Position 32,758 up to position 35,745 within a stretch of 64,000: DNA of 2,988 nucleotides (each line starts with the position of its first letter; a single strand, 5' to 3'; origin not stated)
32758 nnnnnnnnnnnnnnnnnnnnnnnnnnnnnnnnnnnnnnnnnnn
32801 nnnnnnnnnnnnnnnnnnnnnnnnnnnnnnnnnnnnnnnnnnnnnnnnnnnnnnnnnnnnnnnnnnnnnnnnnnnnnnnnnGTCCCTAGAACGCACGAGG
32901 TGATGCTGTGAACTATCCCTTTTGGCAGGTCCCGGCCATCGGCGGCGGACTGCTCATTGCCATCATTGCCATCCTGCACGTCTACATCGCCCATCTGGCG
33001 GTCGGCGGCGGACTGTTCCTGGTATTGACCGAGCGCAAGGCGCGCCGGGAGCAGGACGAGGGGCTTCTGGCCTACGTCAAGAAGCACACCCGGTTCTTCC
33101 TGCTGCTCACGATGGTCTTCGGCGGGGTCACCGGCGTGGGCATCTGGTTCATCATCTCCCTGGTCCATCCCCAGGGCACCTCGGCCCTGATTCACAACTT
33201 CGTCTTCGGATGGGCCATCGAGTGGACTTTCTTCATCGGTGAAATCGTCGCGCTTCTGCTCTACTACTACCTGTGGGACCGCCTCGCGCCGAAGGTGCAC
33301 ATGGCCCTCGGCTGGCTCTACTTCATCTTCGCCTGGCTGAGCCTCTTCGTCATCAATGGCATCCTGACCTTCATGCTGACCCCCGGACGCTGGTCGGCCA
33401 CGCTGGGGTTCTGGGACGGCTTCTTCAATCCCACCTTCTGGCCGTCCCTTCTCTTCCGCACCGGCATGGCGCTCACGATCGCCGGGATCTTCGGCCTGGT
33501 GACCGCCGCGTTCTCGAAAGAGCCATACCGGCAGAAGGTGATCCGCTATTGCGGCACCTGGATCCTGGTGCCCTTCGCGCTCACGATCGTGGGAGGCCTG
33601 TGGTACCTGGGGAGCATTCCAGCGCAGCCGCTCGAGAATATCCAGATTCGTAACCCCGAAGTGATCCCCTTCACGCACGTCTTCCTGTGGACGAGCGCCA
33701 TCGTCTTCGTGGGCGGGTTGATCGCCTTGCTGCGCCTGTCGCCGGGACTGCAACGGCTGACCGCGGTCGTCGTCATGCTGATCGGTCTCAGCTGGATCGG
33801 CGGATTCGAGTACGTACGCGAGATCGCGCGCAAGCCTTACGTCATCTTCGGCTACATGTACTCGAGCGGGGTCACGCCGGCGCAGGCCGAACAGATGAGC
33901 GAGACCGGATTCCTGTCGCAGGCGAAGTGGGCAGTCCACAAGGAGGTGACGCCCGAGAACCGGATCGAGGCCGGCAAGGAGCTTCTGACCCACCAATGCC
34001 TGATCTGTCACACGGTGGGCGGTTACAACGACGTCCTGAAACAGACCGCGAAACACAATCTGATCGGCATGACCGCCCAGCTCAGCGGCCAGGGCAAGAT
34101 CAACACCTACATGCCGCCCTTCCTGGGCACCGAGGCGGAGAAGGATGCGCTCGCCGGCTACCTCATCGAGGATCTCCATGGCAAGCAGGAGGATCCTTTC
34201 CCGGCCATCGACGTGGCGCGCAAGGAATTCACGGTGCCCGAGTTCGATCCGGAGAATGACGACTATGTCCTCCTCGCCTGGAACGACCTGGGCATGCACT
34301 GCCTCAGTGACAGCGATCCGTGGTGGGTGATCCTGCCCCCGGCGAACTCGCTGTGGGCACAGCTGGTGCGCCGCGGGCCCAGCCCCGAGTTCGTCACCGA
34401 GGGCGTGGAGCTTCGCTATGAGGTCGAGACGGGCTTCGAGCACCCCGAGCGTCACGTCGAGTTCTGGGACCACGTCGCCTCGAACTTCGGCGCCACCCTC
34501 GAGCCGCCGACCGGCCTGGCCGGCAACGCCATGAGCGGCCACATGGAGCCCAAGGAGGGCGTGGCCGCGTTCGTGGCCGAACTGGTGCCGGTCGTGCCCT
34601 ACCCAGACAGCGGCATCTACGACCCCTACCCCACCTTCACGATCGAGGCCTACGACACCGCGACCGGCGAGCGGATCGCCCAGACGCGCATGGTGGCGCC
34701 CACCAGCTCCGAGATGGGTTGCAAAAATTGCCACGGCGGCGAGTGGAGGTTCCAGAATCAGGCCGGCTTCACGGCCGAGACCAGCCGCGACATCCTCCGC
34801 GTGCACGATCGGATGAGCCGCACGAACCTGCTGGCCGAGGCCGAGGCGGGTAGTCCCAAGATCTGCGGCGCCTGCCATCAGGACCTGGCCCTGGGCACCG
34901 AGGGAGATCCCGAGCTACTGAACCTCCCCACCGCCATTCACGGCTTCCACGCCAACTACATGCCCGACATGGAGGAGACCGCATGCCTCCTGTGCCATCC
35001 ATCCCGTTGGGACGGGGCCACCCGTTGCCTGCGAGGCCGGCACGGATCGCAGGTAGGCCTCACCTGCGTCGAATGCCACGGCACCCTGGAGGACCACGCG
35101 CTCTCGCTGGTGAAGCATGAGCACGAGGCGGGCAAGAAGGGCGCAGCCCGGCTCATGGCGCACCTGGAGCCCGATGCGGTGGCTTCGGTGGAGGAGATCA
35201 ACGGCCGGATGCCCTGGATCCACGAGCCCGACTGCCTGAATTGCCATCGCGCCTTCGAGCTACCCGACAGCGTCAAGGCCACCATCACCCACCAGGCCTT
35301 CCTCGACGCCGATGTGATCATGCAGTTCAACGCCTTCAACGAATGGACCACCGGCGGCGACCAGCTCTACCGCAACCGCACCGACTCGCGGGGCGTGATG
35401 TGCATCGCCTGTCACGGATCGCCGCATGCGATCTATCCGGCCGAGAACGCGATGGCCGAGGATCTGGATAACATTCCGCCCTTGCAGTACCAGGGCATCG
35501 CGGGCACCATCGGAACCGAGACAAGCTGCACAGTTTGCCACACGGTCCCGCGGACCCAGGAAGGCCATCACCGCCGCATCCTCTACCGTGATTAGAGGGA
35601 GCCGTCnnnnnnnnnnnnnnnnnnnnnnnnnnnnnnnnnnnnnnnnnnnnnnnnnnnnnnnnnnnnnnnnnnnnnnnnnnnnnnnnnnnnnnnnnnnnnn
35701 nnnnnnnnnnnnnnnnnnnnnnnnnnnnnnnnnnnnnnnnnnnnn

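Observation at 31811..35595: Tandem CydA-like membrane subunits, the second fused to an octaheme c-type cytochrome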

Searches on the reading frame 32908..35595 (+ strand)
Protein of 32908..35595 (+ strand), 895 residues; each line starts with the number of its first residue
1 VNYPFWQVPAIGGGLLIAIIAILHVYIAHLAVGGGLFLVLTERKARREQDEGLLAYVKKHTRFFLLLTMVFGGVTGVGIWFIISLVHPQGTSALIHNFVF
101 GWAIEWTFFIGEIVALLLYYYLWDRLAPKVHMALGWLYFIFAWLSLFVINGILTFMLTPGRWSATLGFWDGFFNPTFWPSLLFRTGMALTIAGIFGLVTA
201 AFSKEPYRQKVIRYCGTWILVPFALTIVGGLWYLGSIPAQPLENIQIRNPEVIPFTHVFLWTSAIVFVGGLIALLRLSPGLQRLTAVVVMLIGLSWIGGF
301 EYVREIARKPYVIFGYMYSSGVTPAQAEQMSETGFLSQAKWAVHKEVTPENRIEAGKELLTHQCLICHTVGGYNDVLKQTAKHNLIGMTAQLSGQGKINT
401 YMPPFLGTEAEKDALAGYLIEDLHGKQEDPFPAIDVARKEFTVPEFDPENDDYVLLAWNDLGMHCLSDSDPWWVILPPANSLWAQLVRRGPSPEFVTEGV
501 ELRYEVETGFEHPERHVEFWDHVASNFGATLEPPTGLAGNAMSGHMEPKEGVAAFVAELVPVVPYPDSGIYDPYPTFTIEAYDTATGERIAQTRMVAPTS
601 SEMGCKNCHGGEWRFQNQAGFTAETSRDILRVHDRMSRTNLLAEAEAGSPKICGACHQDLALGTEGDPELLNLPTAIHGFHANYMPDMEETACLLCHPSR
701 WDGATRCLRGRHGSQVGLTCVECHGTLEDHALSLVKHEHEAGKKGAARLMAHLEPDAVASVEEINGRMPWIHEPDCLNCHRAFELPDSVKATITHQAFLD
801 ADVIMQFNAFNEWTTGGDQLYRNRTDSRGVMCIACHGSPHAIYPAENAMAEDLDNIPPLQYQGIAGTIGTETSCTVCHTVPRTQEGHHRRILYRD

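Call 3: search_protein_families(library=pfam, proteins=[window:32908-35595:+], max_evalue=0.01)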
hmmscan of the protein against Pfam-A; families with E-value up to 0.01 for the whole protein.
window:32908-35595:+ (895 aa): 5 families
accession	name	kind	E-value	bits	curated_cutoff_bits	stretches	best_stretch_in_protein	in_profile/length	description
PF01654.22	Cyt_bd_oxida_I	-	1.9e-11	43.6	26.2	1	17-213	6-213/418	Cytochrome bd terminal oxidase subunit I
PF14522.11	Cytochrome_C7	-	6.3e-09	36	24.8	1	775-879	15-67/67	Cytochrome c7 and related cytochrome c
PF22113.1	Mtrc-MtrF_II-IV_dom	-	8.4e-07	29.1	30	1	690-881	6-166/176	Outer membrane cytochrome MtrC/MtrF-like, domains II/IV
PF14537.11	Cytochrom_c3_2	-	6.8e-06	26.9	25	0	601-699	5-66/79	Cytochrome c3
PF13442.11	Cytochrome_CBB3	-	0.00042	21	27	1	352-419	2-68/68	Cytochrome C oxidase, cbb3-type, subunit III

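Call 4: search_protein_families(library=ncbifam, proteins=[window:32908-35595:+], max_evalue=0.01)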
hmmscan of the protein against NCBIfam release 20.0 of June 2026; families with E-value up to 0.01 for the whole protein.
window:32908-35595:+ (895 aa): 1 family
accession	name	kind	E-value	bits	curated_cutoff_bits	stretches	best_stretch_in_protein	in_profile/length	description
NF033196.2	c_type_nonphoto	exception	0.0069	16.5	70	0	714-784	24-95/98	c-type cytochrome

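Call 8: find_homologous_proteins(query=window:32908-35595:+, max_evalue=0.00001)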
Query window:32908-35595:+ (895 aa): 4065 proteins with E <= 0.00001 among 8000 candidates; the best 120 are listed.
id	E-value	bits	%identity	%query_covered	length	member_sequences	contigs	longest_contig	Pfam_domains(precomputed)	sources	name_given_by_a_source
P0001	0.0e+0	2136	100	100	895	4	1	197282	PF14537.12,PF14522.12,PF01654.23,PF22113.2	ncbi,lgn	-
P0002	0.0e+0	1750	80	100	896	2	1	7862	PF13442.12,PF14522.12,PF01654.23,PF22113.2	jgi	-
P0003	0.0e+0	1629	75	100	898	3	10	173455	PF14522.12,PF01654.23,PF22113.2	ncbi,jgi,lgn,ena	-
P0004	0.0e+0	1495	69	100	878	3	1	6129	PF13442.12,PF14522.12,PF22113.2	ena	-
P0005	0.0e+0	1440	67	100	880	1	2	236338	PF14522.12,PF01654.23,PF22113.2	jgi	jgi:cytochrome bd-type quinol oxidase subunit 1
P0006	0.0e+0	1375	64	100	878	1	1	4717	PF13442.12,PF14522.12,PF01654.23,PF22113.2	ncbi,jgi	-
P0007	0.0e+0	1371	65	100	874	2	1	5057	PF13442.12,PF14522.12,PF01654.23,PF22113.2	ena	-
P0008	0.0e+0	1339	63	100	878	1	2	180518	PF14522.12,PF01654.23,PF22113.2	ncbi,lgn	-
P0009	0.0e+0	1318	62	100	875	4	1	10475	PF14522.12,PF01654.23,PF22113.2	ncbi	-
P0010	0.0e+0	1302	62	100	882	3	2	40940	PF14537.12,PF13442.12,PF14522.12,PF01654.23,PF22113.2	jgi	jgi:mono/diheme cytochrome c family protein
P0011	0.0e+0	1280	62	99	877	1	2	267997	PF14522.12,PF01654.23,PF22113.2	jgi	-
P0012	0.0e+0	1252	59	100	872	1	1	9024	PF13442.12,PF14522.12,PF01654.23,PF22113.2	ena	-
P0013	0.0e+0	1192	55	100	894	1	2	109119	PF14537.12,PF14522.12,PF01654.23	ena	-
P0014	0.0e+0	1166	54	100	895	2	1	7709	PF13442.12,PF14522.12,PF01654.23,PF22113.2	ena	-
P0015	0.0e+0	1161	54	100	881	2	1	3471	PF13442.12,PF14522.12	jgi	jgi:mono/diheme cytochrome c family protein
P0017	0.0e+0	1158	55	100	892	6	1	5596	PF13442.12,PF14522.12,PF01654.23,PF22113.2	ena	-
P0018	0.0e+0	1156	55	100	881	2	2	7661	PF13442.12,PF14522.12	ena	-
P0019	0.0e+0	1154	55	100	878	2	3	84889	PF14537.12,PF13442.12,PF14522.12,PF01654.23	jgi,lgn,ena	-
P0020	0.0e+0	1150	54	100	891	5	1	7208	PF14537.12,PF14522.12,PF01654.23,PF22113.2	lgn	-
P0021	0.0e+0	1150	54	100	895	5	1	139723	PF13442.12,PF14522.12,PF01654.23,PF22113.2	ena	-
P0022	0.0e+0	1150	56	100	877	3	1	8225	PF14537.12,PF13442.12,PF14522.12,PF01654.23,PF22113.2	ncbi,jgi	jgi:mono/diheme cytochrome c family protein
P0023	0.0e+0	1150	55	100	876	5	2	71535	PF14537.12,PF13442.12,PF14522.12,PF01654.23,PF22113.2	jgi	jgi:cytochrome bd-type quinol oxidase subunit 1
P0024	0.0e+0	1144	54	100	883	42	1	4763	PF14537.12,PF13442.12,PF14522.12,PF01654.23,PF22113.2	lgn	-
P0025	0.0e+0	1144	54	100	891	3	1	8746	PF13442.12,PF14522.12,PF01654.23,PF22113.2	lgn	-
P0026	0.0e+0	1140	54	100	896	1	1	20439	PF14537.12,PF13442.12,PF14522.12,PF22113.2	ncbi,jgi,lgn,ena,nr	ncbi:MAG: cytochrome C [Bacteroidetes bacterium]|nr:cytochrome C [Bacteroidota bacterium]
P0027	0.0e+0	1139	53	100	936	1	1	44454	PF13442.12,PF14522.12,PF01654.23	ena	-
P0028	0.0e+0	1134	55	100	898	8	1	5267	PF09699.16,PF14522.12,PF01654.23,PF22113.2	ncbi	ncbi:MAG: cytochrome ubiquinol oxidase subunit I [Desulfohalobium sp.]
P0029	0.0e+0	1134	54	100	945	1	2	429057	PF14537.12,PF13442.12,PF14522.12,PF01654.23,PF22113.2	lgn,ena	-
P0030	0.0e+0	1134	54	100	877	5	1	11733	PF14537.12,PF13442.12,PF14522.12,PF22113.2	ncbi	-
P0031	0.0e+0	1133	54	100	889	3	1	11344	PF09699.16,PF14522.12,PF01654.23,PF22113.2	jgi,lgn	jgi:mono/diheme cytochrome c family protein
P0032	0.0e+0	1132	53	100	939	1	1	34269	PF14537.12,PF13442.12,PF14522.12,PF01654.23,PF22113.2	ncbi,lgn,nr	ncbi:MAG: cytochrome ubiquinol oxidase subunit I [Bacteroidales bacterium]|nr:cytochrome ubiquinol o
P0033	0.0e+0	1132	54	99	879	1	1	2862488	PF13442.12,PF14522.12,PF01654.23,PF22113.2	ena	-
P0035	0.0e+0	1130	54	100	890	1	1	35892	PF14537.12,PF14522.12,PF01654.23,PF22113.2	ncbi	-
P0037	0.0e+0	1128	54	98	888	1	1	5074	PF09699.16,PF14537.12,PF13442.12,PF14522.12,PF01654.23,PF22113.2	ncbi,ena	-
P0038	0.0e+0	1128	55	100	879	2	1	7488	PF14537.12,PF13442.12,PF14522.12,PF01654.23,PF22113.2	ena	-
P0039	0.0e+0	1127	53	100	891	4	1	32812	PF14537.12,PF13442.12,PF14522.12,PF01654.23,PF22113.2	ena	-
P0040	0.0e+0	1127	54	99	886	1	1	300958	PF09699.16,PF13442.12,PF14522.12,PF22113.2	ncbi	ncbi:MAG: cytochrome ubiquinol oxidase subunit I [Pseudomonadota bacterium]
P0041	0.0e+0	1125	53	98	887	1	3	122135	PF14537.12,PF13442.12,PF14522.12,PF01654.23,PF22113.2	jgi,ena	jgi:cytochrome bd-type quinol oxidase subunit 1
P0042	0.0e+0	1125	54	100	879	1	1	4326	PF14537.12,PF14522.12,PF01654.23,PF22113.2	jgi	-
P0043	0.0e+0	1124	53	100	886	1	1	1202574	PF14537.12,PF13442.12,PF14522.12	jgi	jgi:cbb3-type cytochrome c oxidase subunit III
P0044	0.0e+0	1124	53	100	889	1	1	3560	PF13442.12,PF14522.12,PF01654.23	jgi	-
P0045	0.0e+0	1121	54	99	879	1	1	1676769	PF09699.16,PF13442.12,PF14522.12,PF01654.23,PF22113.2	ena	-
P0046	0.0e+0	1121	54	100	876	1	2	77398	PF14537.12,PF13442.12,PF14522.12,PF01654.23,PF22113.2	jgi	-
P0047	0.0e+0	1119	55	100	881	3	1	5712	PF14522.12,PF22113.2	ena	-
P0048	0.0e+0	1117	54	100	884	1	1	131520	PF13442.12,PF01654.23,PF22113.2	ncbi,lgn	-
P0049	0.0e+0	1117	54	100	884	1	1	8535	PF14537.12,PF14522.12,PF01654.23,PF22113.2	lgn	-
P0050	0.0e+0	1116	53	100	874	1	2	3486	PF14537.12,PF13442.12,PF14522.12,PF01654.23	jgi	-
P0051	0.0e+0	1116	52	100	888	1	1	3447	PF13442.12,PF14522.12,PF01654.23,PF22113.2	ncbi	-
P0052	0.0e+0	1115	54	100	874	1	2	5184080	PF13442.12,PF01654.23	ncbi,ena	-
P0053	0.0e+0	1115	52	100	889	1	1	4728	PF14537.12,PF13442.12,PF14522.12,PF22113.2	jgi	jgi:hypothetical protein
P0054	0.0e+0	1115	53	100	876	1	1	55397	PF13442.12,PF14522.12,PF22113.2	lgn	-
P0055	0.0e+0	1113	54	99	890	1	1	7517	PF14537.12,PF14522.12,PF01654.23,PF22113.2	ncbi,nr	ncbi:MAG: cytochrome C [Deltaproteobacteria bacterium]|nr:cytochrome C [Deltaproteobacteria bacteriu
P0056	0.0e+0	1113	53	100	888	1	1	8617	PF14537.12,PF13442.12,PF14522.12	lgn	-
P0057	0.0e+0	1113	53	100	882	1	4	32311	PF14537.12,PF14522.12,PF01654.23,PF22113.2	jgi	-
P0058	0.0e+0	1113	54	100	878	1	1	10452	PF14537.12,PF13442.12,PF14522.12,PF01654.23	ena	-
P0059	0.0e+0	1110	54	98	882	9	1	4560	PF14537.12,PF14522.12,PF01654.23,PF22113.2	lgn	-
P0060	0.0e+0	1108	54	99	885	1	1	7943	PF14537.12,PF13442.12,PF14522.12,PF01654.23,PF22113.2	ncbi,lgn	-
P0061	0.0e+0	1106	52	100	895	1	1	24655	PF14537.12,PF01654.23,PF22113.2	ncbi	-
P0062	0.0e+0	1106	53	100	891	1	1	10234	PF14537.12,PF13442.12,PF14522.12,PF01654.23,PF22113.2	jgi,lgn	jgi:mono/diheme cytochrome c family protein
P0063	0.0e+0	1103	53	100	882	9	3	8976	PF14537.12,PF13442.12,PF14522.12,PF01654.23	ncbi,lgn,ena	-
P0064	0.0e+0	1103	52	99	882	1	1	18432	PF09699.16,PF14537.12,PF13442.12,PF14522.12,PF01654.23,PF22113.2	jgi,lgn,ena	-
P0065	0.0e+0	1102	54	99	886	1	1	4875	PF14537.12,PF13442.12,PF14522.12,PF01654.23,PF22113.2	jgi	jgi:mono/diheme cytochrome c family protein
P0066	0.0e+0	1102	52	100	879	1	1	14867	PF13442.12,PF14522.12,PF01654.23,PF22113.2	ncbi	-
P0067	0.0e+0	1102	53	100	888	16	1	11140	PF14537.12,PF13442.12,PF14522.12,PF01654.23,PF22113.2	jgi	jgi:cytochrome bd-type quinol oxidase subunit 1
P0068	0.0e+0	1101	52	100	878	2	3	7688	PF14537.12,PF13442.12,PF14522.12,PF01654.23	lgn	-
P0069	0.0e+0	1101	53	99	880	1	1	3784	PF13442.12,PF14522.12,PF01654.23,PF22113.2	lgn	-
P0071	0.0e+0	1099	51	100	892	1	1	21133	PF13442.12,PF14522.12,PF01654.23,PF22113.2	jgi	jgi:hypothetical protein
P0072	0.0e+0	1099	53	98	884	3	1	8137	PF13442.12,PF14522.12,PF01654.23,PF22113.2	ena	-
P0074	0.0e+0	1097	54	100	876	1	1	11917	PF14537.12,PF13442.12,PF14522.12,PF01654.23,PF22113.2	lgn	-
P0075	0.0e+0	1096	54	99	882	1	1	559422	PF14522.12,PF01654.23,PF22113.2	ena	-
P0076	0.0e+0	1096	53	99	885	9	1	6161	PF14537.12,PF14522.12,PF01654.23,PF22113.2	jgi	jgi:mono/diheme cytochrome c family protein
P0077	0.0e+0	1094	53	100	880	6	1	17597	PF14522.12,PF01654.23,PF22113.2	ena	-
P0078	0.0e+0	1094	52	100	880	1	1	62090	PF14537.12,PF13442.12,PF01654.23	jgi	-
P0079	0.0e+0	1094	54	100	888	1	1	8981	PF14537.12,PF13442.12,PF14522.12,PF01654.23,PF22113.2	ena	-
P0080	0.0e+0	1093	55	98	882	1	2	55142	PF14537.12,PF14522.12,PF01654.23,PF22113.2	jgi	-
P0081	0.0e+0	1091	52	99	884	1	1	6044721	PF14537.12,PF13442.12,PF14522.12,PF01654.23,PF22113.2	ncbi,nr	ncbi:MAG: cytochrome ubiquinol oxidase subunit I [Desulfobacter sp.]|nr:MAG: cytochrome ubiquinol ox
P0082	0.0e+0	1091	53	100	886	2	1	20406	PF14537.12,PF14522.12,PF01654.23,PF22113.2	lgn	-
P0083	0.0e+0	1091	52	100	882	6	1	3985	PF13442.12,PF14522.12,PF01654.23,PF22113.2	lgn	-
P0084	0.0e+0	1090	52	99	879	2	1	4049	PF13442.12,PF14522.12,PF01654.23,PF22113.2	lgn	-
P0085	0.0e+0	1089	53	98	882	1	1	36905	PF14522.12,PF01654.23,PF22113.2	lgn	-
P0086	0.0e+0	1089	53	99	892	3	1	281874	PF14537.12,PF13442.12,PF14522.12,PF01654.23,PF22113.2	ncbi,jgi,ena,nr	ncbi:MAG: cytochrome ubiquinol oxidase subunit I [Proteobacteria bacterium]|nr:cytochrome ubiquinol 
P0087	0.0e+0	1088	52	99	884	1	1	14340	PF13442.12,PF14522.12,PF01654.23,PF22113.2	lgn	-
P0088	0.0e+0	1087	54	100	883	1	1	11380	PF14537.12,PF13442.12,PF14522.12,PF01654.23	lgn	-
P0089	0.0e+0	1087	52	99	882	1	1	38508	PF09699.16,PF13442.12,PF14522.12,PF22113.2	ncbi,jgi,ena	-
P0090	0.0e+0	1086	54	99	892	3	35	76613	PF14537.12,PF14522.12,PF01654.23,PF22113.2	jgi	jgi:mono/diheme cytochrome c family protein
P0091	0.0e+0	1086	51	100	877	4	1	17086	PF13442.12,PF14522.12,PF01654.23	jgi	jgi:mono/diheme cytochrome c family protein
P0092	0.0e+0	1086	53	100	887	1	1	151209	PF14537.12,PF13442.12,PF14522.12,PF01654.23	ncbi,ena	-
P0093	0.0e+0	1085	54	100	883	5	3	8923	PF14537.12,PF13442.12,PF14522.12,PF01654.23,PF22113.2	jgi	jgi:cytochrome bd-type quinol oxidase subunit 1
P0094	0.0e+0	1085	54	100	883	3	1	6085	PF14537.12,PF13442.12,PF14522.12,PF01654.23,PF22113.2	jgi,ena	-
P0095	0.0e+0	1085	54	99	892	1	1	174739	PF14537.12,PF13442.12,PF14522.12,PF01654.23,PF22113.2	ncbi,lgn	-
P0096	0.0e+0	1085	51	99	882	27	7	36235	PF14537.12,PF14522.12,PF01654.23,PF22113.2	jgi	-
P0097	0.0e+0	1084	52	100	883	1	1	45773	PF14537.12,PF14522.12,PF01654.23,PF22113.2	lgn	-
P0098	0.0e+0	1084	52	100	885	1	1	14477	PF14537.12,PF13442.12,PF14522.12,PF01654.23,PF22113.2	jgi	jgi:hypothetical protein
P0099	0.0e+0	1084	53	100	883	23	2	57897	PF14537.12,PF14522.12,PF01654.23,PF22113.2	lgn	-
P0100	0.0e+0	1084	54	99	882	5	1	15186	PF13442.12,PF14522.12,PF01654.23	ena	-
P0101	0.0e+0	1083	53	100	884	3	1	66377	PF14537.12,PF13442.12,PF14522.12,PF01654.23,PF22113.2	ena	-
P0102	0.0e+0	1082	54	100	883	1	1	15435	PF13442.12,PF14522.12,PF01654.23,PF22113.2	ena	-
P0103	0.0e+0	1082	52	100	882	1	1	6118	PF14537.12,PF13442.12,PF14522.12,PF01654.23,PF22113.2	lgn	-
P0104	0.0e+0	1082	53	100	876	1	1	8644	PF14537.12,PF13442.12,PF14522.12,PF01654.23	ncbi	-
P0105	0.0e+0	1081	52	99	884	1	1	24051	PF14537.12,PF13442.12,PF14522.12,PF01654.23,PF22113.2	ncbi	ncbi:MAG: cytochrome ubiquinol oxidase subunit I [Pseudomonadota bacterium]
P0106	0.0e+0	1080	54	99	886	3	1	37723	PF14522.12,PF01654.23,PF22113.2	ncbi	-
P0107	0.0e+0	1080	54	100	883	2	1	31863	PF14522.12,PF01654.23,PF22113.2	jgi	jgi:cytochrome bd-type quinol oxidase subunit 1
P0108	0.0e+0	1080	53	99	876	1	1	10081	PF13442.12,PF14522.12,PF01654.23,PF22113.2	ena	-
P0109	0.0e+0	1079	53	100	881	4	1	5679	PF14537.12,PF13442.12,PF01654.23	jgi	jgi:cytochrome bd-type quinol oxidase subunit 1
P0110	0.0e+0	1079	52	99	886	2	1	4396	PF14537.12,PF13442.12,PF14522.12,PF01654.23,PF22113.2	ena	-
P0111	0.0e+0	1079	54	100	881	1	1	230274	PF13442.12,PF14522.12,PF01654.23,PF22113.2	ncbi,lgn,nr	ncbi:MAG: cytochrome ubiquinol oxidase subunit I [Bacteroidales bacterium]|nr:cytochrome ubiquinol o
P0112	0.0e+0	1078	53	100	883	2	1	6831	PF14537.12,PF13442.12,PF14522.12,PF01654.23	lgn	-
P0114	0.0e+0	1078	53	100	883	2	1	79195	PF14537.12,PF13442.12,PF14522.12,PF01654.23,PF22113.2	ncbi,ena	-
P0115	0.0e+0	1077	53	100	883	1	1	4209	PF14537.12,PF13442.12,PF14522.12,PF01654.23,PF22113.2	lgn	-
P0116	0.0e+0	1077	53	100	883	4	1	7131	PF13442.12,PF14522.12,PF01654.23,PF22113.2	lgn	-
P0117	0.0e+0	1076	52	100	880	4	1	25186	PF02085.22,PF14522.12,PF01654.23,PF22113.2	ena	-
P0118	0.0e+0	1076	51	100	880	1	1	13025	PF14537.12,PF14522.12,PF22113.2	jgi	-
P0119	0.0e+0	1076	53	100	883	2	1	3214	PF14537.12,PF13442.12,PF14522.12,PF01654.23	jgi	jgi:cytochrome bd-type quinol oxidase subunit 1/mono/diheme cytochrome c family protein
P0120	0.0e+0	1076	52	99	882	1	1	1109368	PF13442.12,PF14522.12,PF01654.23,PF22113.2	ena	-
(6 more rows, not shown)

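Call 11: find_encoding_contigs(protein=P0001, flank=10000, max_places=3)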
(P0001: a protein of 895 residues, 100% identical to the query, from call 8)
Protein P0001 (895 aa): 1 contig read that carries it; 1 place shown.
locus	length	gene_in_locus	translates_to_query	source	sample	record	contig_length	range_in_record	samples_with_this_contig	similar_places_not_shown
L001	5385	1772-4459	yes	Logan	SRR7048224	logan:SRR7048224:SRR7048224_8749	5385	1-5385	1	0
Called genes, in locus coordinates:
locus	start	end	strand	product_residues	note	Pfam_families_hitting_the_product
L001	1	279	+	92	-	?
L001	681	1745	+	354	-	-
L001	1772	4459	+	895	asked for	PF01654:Cyt_bd_oxida_I, PF22113:Mtrc-MtrF_II-IV_dom (faint), PF14522:Cytochrome_C7 (faint), PF14537:Cytochrom_c3_2 (faint)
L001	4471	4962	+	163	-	PF06146:PsiE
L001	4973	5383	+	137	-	?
